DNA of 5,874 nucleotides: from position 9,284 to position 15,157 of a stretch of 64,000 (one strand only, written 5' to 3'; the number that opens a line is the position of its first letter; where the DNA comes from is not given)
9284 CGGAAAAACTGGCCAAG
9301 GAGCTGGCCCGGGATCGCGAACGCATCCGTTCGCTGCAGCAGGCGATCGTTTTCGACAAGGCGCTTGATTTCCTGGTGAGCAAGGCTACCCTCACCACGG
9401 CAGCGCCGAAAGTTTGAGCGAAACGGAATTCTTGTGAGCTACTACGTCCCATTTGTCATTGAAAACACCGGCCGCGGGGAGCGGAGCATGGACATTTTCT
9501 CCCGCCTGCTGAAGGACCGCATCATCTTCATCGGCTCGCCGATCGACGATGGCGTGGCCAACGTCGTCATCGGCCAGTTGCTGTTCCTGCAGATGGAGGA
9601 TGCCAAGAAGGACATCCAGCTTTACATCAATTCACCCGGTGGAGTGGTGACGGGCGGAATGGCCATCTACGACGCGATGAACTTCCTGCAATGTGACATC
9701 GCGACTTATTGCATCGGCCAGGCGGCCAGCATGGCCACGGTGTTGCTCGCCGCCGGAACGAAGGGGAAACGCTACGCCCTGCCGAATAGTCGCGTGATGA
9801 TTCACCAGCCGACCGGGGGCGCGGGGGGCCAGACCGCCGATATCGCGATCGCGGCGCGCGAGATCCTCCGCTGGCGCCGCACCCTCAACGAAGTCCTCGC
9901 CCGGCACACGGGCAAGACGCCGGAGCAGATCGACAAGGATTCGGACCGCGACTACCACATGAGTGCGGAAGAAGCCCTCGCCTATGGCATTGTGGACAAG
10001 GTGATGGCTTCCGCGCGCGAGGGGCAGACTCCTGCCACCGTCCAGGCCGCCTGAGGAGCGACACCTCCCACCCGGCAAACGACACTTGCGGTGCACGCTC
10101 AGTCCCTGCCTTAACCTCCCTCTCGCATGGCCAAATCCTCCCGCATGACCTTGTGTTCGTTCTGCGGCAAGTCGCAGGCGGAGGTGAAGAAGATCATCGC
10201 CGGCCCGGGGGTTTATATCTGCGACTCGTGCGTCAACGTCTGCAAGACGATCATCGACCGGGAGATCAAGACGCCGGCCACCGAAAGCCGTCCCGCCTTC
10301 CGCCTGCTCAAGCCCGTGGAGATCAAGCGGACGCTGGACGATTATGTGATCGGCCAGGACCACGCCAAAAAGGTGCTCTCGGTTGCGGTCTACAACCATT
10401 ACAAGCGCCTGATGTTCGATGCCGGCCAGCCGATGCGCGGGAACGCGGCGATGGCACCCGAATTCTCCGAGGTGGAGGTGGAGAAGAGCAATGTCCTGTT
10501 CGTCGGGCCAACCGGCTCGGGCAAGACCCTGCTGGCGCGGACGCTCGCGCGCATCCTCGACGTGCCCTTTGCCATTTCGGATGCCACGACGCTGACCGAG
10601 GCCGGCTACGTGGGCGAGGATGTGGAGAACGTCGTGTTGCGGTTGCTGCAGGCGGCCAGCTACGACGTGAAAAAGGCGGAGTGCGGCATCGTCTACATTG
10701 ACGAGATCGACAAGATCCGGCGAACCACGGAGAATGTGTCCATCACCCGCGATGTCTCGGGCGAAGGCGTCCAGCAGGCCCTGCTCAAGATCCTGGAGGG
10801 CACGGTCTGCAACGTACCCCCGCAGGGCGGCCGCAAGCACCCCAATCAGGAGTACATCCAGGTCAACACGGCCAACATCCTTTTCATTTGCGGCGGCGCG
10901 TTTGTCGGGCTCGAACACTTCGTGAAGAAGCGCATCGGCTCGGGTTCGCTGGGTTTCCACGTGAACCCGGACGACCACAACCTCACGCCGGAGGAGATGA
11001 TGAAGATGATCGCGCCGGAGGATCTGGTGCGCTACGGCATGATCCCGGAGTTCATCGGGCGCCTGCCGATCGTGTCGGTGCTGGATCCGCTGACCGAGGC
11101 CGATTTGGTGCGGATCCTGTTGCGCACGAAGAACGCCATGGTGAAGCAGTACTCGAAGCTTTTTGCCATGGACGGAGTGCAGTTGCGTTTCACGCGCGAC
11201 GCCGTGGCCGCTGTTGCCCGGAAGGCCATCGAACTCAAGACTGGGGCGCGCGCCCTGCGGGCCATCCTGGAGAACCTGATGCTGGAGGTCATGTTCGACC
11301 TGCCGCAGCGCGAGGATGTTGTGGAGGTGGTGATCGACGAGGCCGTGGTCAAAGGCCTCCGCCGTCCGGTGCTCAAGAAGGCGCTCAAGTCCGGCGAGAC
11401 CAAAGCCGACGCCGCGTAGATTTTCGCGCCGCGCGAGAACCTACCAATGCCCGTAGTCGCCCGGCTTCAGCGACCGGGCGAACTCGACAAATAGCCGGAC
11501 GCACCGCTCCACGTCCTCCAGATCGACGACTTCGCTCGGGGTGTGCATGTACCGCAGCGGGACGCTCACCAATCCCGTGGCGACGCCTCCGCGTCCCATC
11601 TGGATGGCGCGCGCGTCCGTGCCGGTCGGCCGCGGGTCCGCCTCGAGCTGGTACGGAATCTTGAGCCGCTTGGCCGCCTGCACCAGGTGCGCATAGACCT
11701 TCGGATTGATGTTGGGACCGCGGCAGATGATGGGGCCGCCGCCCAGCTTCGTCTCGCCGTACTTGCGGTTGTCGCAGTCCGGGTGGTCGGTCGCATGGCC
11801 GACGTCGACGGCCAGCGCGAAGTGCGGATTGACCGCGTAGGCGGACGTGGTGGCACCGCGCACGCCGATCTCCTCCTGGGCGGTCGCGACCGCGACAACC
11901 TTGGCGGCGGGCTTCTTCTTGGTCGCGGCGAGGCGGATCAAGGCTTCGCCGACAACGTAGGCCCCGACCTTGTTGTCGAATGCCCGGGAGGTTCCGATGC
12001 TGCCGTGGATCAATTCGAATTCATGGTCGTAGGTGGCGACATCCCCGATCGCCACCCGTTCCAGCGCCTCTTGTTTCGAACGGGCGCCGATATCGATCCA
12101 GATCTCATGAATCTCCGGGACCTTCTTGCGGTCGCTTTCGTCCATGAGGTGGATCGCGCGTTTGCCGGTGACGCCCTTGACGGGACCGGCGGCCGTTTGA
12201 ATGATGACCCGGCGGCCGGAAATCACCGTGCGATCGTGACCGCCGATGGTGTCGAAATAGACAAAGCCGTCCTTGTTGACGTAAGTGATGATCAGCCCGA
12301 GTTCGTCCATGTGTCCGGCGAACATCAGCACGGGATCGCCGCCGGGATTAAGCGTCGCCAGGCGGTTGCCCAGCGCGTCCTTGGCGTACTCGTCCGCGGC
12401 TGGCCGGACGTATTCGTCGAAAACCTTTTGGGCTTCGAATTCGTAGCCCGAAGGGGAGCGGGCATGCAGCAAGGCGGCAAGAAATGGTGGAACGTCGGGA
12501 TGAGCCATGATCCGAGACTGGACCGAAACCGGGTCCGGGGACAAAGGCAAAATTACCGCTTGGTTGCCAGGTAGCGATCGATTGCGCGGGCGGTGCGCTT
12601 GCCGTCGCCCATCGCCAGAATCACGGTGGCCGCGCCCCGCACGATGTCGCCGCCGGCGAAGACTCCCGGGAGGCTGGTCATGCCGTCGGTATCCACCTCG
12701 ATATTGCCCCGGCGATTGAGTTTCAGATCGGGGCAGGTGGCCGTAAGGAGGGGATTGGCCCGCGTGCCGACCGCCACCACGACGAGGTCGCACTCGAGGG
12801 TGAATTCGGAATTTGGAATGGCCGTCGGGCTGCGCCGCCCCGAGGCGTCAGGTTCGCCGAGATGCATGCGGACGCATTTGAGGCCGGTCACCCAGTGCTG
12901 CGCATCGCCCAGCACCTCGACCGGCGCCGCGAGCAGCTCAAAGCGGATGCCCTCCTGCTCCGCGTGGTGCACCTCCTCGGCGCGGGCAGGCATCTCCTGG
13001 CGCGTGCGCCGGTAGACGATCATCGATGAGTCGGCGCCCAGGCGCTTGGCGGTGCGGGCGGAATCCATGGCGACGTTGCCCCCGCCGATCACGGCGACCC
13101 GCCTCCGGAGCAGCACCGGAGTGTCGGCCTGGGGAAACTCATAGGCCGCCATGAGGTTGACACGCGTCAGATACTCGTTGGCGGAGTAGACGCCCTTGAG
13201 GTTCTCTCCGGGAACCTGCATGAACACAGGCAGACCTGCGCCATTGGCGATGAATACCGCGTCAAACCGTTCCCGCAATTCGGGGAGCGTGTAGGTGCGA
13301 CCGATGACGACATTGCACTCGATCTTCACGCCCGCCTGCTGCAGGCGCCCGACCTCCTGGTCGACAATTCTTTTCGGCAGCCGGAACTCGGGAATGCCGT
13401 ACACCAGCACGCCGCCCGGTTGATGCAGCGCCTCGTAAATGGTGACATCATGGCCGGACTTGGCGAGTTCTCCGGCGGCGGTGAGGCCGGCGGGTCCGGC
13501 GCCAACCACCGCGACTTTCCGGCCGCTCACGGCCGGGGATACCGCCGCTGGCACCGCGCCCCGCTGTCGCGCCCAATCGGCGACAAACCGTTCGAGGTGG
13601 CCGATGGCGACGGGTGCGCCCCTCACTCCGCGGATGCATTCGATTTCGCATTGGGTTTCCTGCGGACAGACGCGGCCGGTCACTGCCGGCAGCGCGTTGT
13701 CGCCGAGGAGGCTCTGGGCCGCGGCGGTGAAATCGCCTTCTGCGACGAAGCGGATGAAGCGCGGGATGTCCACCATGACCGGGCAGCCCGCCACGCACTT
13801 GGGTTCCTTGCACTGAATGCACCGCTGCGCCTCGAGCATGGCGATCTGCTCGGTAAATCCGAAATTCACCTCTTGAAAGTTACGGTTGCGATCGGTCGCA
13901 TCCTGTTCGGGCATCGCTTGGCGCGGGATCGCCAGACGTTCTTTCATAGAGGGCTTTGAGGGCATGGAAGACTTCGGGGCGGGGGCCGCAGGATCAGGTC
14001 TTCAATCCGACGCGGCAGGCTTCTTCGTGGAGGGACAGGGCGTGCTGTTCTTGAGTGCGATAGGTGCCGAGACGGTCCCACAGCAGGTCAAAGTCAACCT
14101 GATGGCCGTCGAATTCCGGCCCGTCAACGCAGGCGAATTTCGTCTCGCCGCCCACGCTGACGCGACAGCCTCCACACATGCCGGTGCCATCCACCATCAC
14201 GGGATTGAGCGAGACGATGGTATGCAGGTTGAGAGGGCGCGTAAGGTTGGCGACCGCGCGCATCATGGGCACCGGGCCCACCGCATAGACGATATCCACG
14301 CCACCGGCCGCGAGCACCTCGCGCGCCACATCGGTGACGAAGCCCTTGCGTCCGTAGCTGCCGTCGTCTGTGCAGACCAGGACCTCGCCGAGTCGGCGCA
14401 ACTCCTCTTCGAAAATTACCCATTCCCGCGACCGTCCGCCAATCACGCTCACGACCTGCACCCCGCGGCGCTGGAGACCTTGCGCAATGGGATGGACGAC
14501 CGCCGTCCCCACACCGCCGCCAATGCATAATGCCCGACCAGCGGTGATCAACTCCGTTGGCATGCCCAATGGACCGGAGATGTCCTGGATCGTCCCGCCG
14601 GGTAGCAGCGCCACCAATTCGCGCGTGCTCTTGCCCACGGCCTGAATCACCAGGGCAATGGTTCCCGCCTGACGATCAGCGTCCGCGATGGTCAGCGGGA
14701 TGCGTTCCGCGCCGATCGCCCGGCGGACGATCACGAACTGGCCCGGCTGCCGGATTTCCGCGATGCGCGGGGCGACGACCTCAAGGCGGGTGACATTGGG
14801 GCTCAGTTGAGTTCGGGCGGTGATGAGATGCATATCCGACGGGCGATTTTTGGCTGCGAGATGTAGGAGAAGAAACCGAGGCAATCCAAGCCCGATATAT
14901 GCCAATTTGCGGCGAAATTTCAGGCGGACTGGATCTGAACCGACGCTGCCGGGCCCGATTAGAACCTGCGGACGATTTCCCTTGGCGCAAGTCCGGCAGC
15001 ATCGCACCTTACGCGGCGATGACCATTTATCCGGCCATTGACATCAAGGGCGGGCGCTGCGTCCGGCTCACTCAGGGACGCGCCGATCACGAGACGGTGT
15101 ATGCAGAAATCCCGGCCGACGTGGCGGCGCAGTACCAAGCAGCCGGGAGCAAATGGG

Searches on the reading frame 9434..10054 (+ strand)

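Call 93: search_protein_families(library=pfam, proteins=[window:9434-10054:+], max_evalue=0.00001)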
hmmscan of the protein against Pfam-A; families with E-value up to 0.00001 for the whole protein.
window:9434-10054:+ (206 aa): 1 family
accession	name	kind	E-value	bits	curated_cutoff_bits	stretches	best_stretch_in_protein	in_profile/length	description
PF00574.28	CLP_protease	-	2.6e-80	269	20.2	1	14-192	2-180/182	Clp protease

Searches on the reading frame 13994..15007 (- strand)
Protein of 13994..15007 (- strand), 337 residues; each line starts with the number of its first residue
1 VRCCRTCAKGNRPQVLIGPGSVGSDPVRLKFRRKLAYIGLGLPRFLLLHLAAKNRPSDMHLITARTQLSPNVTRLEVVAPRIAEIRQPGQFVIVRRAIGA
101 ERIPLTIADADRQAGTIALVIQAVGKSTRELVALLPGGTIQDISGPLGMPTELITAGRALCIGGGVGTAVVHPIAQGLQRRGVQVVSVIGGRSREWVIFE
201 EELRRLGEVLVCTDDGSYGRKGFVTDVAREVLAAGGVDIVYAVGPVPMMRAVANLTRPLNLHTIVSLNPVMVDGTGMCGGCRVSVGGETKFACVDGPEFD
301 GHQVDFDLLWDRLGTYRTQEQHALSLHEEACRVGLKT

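Call 94: search_protein_families(library=pfam, proteins=[window:13994-15007:-], max_evalue=0.00001)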
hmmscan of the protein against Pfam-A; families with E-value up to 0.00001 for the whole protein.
window:13994-15007:- (337 aa): 1 family
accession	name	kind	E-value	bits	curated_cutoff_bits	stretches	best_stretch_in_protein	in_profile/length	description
PF10418.14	DHODB_Fe-S_bind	-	2.9e-13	49.8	23.9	1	269-305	2-41/41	Iron-sulfur cluster binding domain of dihydroorotate dehydrogenase B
